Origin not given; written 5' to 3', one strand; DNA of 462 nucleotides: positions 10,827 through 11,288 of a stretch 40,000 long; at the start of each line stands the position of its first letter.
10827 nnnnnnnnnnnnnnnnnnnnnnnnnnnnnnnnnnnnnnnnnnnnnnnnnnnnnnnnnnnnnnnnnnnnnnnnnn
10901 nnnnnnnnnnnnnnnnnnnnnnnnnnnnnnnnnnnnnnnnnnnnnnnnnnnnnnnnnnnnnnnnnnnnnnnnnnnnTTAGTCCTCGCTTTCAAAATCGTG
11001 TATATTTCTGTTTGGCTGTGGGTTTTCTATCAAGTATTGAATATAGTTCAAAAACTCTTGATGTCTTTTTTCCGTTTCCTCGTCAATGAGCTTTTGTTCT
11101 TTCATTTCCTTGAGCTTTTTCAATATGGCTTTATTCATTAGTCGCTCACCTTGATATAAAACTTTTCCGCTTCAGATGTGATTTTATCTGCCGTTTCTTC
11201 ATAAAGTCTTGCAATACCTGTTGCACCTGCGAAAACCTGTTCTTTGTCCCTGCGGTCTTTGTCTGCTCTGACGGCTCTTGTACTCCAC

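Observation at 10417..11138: Four tandem small genes in the island share an N-terminal motif M-x-K-x-I-[IL]-x-[KR]-L-x-x-[LM]-E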

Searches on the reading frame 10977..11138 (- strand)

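Call 6: search_protein_families(library=pfam, proteins=[window:10977-11138:-], max_evalue=0.1)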
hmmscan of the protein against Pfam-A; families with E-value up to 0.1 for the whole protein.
window:10977-11138:- (53 aa): 1 family
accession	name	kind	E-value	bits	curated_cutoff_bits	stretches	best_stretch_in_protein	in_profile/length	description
PF10047.15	DUF2281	-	0.029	15.4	26.5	1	16-42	4-30/64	Protein of unknown function (DUF2281)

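Call 7: search_protein_families(library=phrogs, proteins=[window:10977-11138:-], max_evalue=0.1)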
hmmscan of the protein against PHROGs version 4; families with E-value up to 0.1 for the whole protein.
window:10977-11138:- (53 aa): 0 families

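Call 45: search_protein_families(library=padloc, proteins=[window:10977-11138:-], max_evalue=0.1)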
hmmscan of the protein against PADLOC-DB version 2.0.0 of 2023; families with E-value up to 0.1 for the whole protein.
window:10977-11138:- (53 aa): 0 families

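Call 46: search_protein_families(library=ncbifam, proteins=[window:10977-11138:-], max_evalue=0.1)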
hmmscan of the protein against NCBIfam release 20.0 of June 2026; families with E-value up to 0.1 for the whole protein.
window:10977-11138:- (53 aa): 0 families
